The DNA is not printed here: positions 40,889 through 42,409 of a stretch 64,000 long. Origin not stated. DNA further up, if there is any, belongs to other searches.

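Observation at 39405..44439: GT-C glycosyltransferase co-transcribed with a UDP-galactopyranose-mutase-like flavoenzyme, divergent from a DUF2298 YYY membrane protein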

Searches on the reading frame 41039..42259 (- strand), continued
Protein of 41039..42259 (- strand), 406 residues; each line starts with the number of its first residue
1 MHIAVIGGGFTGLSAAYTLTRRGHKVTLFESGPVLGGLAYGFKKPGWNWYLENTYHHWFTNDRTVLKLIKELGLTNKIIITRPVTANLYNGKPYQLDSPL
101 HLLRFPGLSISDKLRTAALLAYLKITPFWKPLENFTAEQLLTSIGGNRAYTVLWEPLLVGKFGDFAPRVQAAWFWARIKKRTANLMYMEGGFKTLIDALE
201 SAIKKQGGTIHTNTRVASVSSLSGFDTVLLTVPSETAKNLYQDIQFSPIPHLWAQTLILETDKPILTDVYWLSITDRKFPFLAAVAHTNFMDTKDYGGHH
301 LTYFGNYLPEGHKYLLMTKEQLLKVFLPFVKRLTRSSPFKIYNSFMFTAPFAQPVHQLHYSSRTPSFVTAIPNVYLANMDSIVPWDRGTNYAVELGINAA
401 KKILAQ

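Call 28: search_protein_families(library=ncbifam, proteins=[L019:11290-12210:+, L014:8968-9918:-, L020:18867-19832:+, L028:15747-16316:+, L029:14674-15717:+, L014:7272-8315:-, L019:12214-14037:+, L020:12962-14023:+], max_evalue=0.001)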
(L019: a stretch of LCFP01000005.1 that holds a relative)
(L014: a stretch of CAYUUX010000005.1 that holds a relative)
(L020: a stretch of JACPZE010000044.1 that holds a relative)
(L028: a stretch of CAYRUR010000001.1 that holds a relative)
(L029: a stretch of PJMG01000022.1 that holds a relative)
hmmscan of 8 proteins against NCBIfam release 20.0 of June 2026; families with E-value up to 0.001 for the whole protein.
L019:11290-12210:+ (306 aa): 20 families
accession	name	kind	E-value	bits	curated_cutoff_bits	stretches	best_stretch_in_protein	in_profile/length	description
NF008977.0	PRK12324.1-2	equivalog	1.7e-53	182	234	1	10-304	6-288/297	decaprenyl-phosphate phosphoribosyltransferase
NF008978.0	PRK12324.1-4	equivalog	3.2e-51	174.2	207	1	9-305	35-321/322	decaprenyl-phosphate phosphoribosyltransferase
NF006088.0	PRK08238.1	equivalog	9.5e-44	149.8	351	1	9-194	195-380/482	UbiA family prenyltransferase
NF008976.0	PRK12324.1-1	equivalog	5.3e-38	131.1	474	1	8-295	20-295/306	decaprenyl-phosphate phosphoribosyltransferase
NF009523.0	PRK12884.1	equivalog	2.8e-16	59.5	269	1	13-160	11-155/279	prenyltransferase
TIGR01473.1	cyoE_ctaB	equivalog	1.1e-10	41.7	210.3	1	29-139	19-135/281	heme o synthase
NF035940.1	prenyl_rel_EboC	equivalog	5.4e-10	39.1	250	1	42-137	38-133/292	UbiA-like protein EboC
TIGR01475.1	ubiA_other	subfamily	7.4e-10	38.7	180.8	1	24-173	21-167/282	UbiA-like polyprenyltransferase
NF009521.0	PRK12882.1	equivalog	3.1e-07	29.9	296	1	43-143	41-139/280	geranylgeranylglycerol-phosphate geranylgeranyltransferase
TIGR01474.1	ubiA_proteo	equivalog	8.2e-07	28.8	275.45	1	37-150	40-152/282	4-hydroxybenzoate octaprenyltransferase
NF003348.0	PRK04375.1-1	equivalog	1.2e-06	28.1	285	1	48-138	44-136/292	heme o synthase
NF009522.0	PRK12883.1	equivalog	1.9e-06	27.6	353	1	43-137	39-131/279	geranylgeranylglycerol-phosphate geranylgeranyltransferase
NF009517.0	PRK12876.1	equivalog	1.1e-05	25.1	419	1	32-128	38-134/300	prenyltransferase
NF009609.0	PRK13106.1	equivalog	1.2e-05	24.8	349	1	50-154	58-161/301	prenyltransferase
NF009515.0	PRK12874.1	equivalog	1.5e-05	24.5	392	1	25-176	29-181/291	4-hydroxybenzoate polyprenyltransferase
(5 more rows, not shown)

L014:8968-9918:- (316 aa): 19 families
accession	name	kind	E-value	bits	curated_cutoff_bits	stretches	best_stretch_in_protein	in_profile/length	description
NF008977.0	PRK12324.1-2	equivalog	7.1e-52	176.6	234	1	22-312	1-287/297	decaprenyl-phosphate phosphoribosyltransferase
NF008978.0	PRK12324.1-4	equivalog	7e-44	150.1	207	1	21-313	30-320/322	decaprenyl-phosphate phosphoribosyltransferase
NF006088.0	PRK08238.1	equivalog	1.5e-38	132.7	351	1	22-204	191-373/482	UbiA family prenyltransferase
NF008976.0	PRK12324.1-1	equivalog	1.8e-26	93.2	474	1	29-294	24-285/306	decaprenyl-phosphate phosphoribosyltransferase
NF009523.0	PRK12884.1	equivalog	3.6e-14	52.6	269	1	58-193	37-168/279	prenyltransferase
TIGR01474.1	ubiA_proteo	equivalog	2.4e-07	30.6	275.45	1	27-185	17-170/282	4-hydroxybenzoate octaprenyltransferase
TIGR01473.1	cyoE_ctaB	equivalog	8.3e-07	29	210.3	1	40-143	18-120/281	heme o synthase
NF009521.0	PRK12882.1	equivalog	8.3e-07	28.5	296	1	46-159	29-138/280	geranylgeranylglycerol-phosphate geranylgeranyltransferase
NF009522.0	PRK12883.1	equivalog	1.2e-06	28.2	353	1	60-187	39-165/279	geranylgeranylglycerol-phosphate geranylgeranyltransferase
TIGR01475.1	ubiA_other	subfamily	1.4e-06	28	180.8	1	44-192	19-169/282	UbiA-like polyprenyltransferase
NF005742.0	PRK07566.1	equivalog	2.3e-06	27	313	1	19-142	24-148/315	chlorophyll synthase ChlG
NF035940.1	prenyl_rel_EboC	equivalog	8.1e-06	25.4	250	1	47-194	24-173/292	UbiA-like protein EboC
NF009512.0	PRK12872.1-1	equivalog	3.3e-05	23.6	278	1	59-153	40-137/303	geranylgeranylglycerol-phosphate geranylgeranyltransferase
NF009517.0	PRK12876.1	equivalog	0.00011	21.8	419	1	65-139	54-128/300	prenyltransferase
NF009513.0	PRK12872.1-3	equivalog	0.00011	21.8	288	1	62-191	55-186/293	prenyltransferase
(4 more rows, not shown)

L020:18867-19832:+ (321 aa): 17 families
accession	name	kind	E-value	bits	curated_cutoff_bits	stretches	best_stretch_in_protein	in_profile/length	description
NF008977.0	PRK12324.1-2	equivalog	3.2e-59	200.8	234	1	25-319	6-288/297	decaprenyl-phosphate phosphoribosyltransferase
NF008978.0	PRK12324.1-4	equivalog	3.1e-54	184.1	207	1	24-320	35-321/322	decaprenyl-phosphate phosphoribosyltransferase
NF006088.0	PRK08238.1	equivalog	3.3e-45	154.6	351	1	23-231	194-404/482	UbiA family prenyltransferase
NF008976.0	PRK12324.1-1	equivalog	4.6e-37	128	474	1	25-310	22-295/306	decaprenyl-phosphate phosphoribosyltransferase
NF009523.0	PRK12884.1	equivalog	8.4e-16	58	269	1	28-184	11-163/279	prenyltransferase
TIGR01473.1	cyoE_ctaB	equivalog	1.6e-10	41.2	210.3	1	39-184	19-167/281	heme o synthase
NF035940.1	prenyl_rel_EboC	equivalog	1.7e-08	34.3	250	1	68-152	51-133/292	UbiA-like protein EboC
TIGR01475.1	ubiA_other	subfamily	5.6e-07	29.3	180.8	1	42-185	24-164/282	UbiA-like polyprenyltransferase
NF003348.0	PRK04375.1-1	equivalog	4.8e-06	26.2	285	1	48-153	32-136/292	heme o synthase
NF009521.0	PRK12882.1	equivalog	6.1e-06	25.7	296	1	55-177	40-158/280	geranylgeranylglycerol-phosphate geranylgeranyltransferase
TIGR01474.1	ubiA_proteo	equivalog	9.5e-06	25.3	275.45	1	53-184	41-171/282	4-hydroxybenzoate octaprenyltransferase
NF005742.0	PRK07566.1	equivalog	3.1e-05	23.2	313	1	68-183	78-195/315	chlorophyll synthase ChlG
NF009522.0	PRK12883.1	equivalog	6e-05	22.7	353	1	41-155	25-134/279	geranylgeranylglycerol-phosphate geranylgeranyltransferase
NF009609.0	PRK13106.1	equivalog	0.00013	21.4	349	1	55-153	51-146/301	prenyltransferase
TIGR01476.1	chlor_syn_BchG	subfamily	0.0003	20.3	212.3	1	63-184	44-169/283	(bacterio)chlorophyll synthase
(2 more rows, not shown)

L028:15747-16316:+ (189 aa): 0 families

L029:14674-15717:+ (347 aa): 35 families (the best 25 are shown)
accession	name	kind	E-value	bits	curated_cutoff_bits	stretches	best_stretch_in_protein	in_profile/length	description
TIGR01179.1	galE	equivalog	3.8e-30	104.9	262.3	1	5-163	1-172/332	UDP-glucose 4-epimerase GalE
TIGR03466.1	HpnA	hypoth_equivalog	2.1e-29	102.5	367.65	1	5-170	2-173/327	hopanoid-associated sugar epimerase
TIGR04180.1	EDH_00030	hypoth_equivalog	7.4e-23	81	475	1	6-230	1-241/297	NAD-dependent 4,6-dehydratase LegB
NF042423.1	oxyalk_red_Shew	equivalog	3.3e-22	79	580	1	2-170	7-177/331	2-alkyl-3-oxoalkanoate reductase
TIGR01746.1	Thioester-redct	subfamily_domain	4.1e-22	78.9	213.35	1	5-177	1-205/371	thioester reductase domain-containing protein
TIGR01181.1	dTDP_gluc_dehyt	equivalog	1.1e-21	77.2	365.1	1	5-230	1-246/321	dTDP-glucose 4,6-dehydratase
NF007956.0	PRK10675.1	subfamily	1.4e-18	67.2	394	1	5-151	2-162/338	UDP-glucose 4-epimerase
NF042422.1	oxyalk_red_OleD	equivalog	9e-18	64.7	580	1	5-169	2-170/329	2-alkyl-3-oxoalkanoate reductase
NF043036.1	ErythonDh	equivalog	1.5e-17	63.8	325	1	5-156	2-167/321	D-erythronate dehydrogenase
NF008872.0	PRK11908.1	equivalog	5.3e-17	61.9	294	1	4-171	2-183/349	bifunctional UDP-4-keto-pentose/UDP-xylose synthase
NF005998.1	PRK08125.1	equivalog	1.8e-16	59.7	777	1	2-169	314-495/649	bifunctional UDP-4-amino-4-deoxy-L-arabinose formyltransferase/UDP-glucuronic acid oxidase ArnA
TIGR01214.1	rmlD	equivalog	5e-16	58.6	224.05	1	5-164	1-147/285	dTDP-4-dehydrorhamnose reductase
TIGR02197.1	heptose_epim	equivalog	8.8e-16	58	274.6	1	6-249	1-264/316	ADP-glyceromanno-heptose 6-epimerase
TIGR03589.1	PseB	equivalog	5e-15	55.3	407.75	1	2-149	3-146/324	UDP-N-acetylglucosamine 4,6-dehydratase (inverting)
TIGR01777.1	yfcH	hypoth_equivalog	9.2e-15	55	207.35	1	6-263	1-258/292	TIGR01777 family oxidoreductase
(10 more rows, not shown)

L014:7272-8315:- (347 aa): 26 families (the best 25 are shown)
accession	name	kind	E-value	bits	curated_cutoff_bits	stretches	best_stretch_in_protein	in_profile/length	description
TIGR03466.1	HpnA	hypoth_equivalog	1.1e-32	113.2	367.65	1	8-170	4-174/327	hopanoid-associated sugar epimerase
NF042422.1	oxyalk_red_OleD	equivalog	1.8e-23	83.5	580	1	8-311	4-323/329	2-alkyl-3-oxoalkanoate reductase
TIGR04180.1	EDH_00030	hypoth_equivalog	1e-22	80.6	475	1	8-170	2-179/297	NAD-dependent 4,6-dehydratase LegB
TIGR01181.1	dTDP_gluc_dehyt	equivalog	4.7e-21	75.2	365.1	1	7-321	2-316/321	dTDP-glucose 4,6-dehydratase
NF042423.1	oxyalk_red_Shew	equivalog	8.2e-21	74.4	580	1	7-170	11-178/331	2-alkyl-3-oxoalkanoate reductase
NF052578.1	StrlDmthSdmBMthl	equivalog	1e-17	64.9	600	1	8-170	4-173/328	sterol demethylase protein SdmB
TIGR01179.1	galE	equivalog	1e-16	60.7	262.3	1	8-161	3-171/332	UDP-glucose 4-epimerase GalE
TIGR01746.1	Thioester-redct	subfamily_domain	2e-15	56.9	213.35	1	8-177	3-206/371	thioester reductase domain-containing protein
TIGR01777.1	yfcH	hypoth_equivalog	1.7e-14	54.1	207.35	1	8-260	2-254/292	TIGR01777 family oxidoreductase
NF043036.1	ErythonDh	equivalog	7.5e-12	45.1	325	1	8-149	4-161/321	D-erythronate dehydrogenase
TIGR02197.1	heptose_epim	equivalog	4.2e-10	39.3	274.6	1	8-147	2-148/316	ADP-glyceromanno-heptose 6-epimerase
NF005539.0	PRK07201.1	equivalog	6.8e-10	38.3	549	1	7-173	3-184/657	SDR family oxidoreductase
NF041293.1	G6PDh_Azf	equivalog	7e-10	38.7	400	1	7-116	5-118/252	NAD-dependent glucose-6-phosphate dehydrogenase Azf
TIGR02622.1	CDP_4_6_dhtase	equivalog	1.4e-09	37.6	278.45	1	7-152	7-169/352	CDP-glucose 4,6-dehydratase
NF011728.1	PRK15181.1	equivalog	7.6e-09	35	760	1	45-141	69-169/348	Vi polysaccharide biosynthesis UDP-N-acetylglucosaminuronic acid C-4 epimerase TviC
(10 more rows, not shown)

L019:12214-14037:+ (607 aa): 0 families

L020:12962-14023:+ (353 aa): 6 families
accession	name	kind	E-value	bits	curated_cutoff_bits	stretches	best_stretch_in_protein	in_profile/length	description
TIGR02120.1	GspF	equivalog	3.1e-68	230.9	424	1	10-346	59-397/401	type II secretion system inner membrane protein GspF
NF052607.1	T4PiliAsmPilCThrm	equivalog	1.5e-55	188.9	700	1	22-350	74-404/406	type IV pilus assembly protein PilC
NF007861.0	PRK10573.1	equivalog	2.2e-55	188.4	401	1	12-346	57-394/401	protein transport protein HofC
NF052606.1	T4PiliAsmPilCMyx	equivalog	1.2e-51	175.9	700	1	21-350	87-418/419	type IV pilus assembly protein PilC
NF041012.2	T4P_ComGB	equivalog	2.3e-43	148.8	240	1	15-347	2-331/332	competence type IV pilus assembly protein ComGB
NF047826.1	T3SSXpsF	equivalog_domain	5.4e-39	134.1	650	1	11-351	63-405/405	type II secretion system protein XpsF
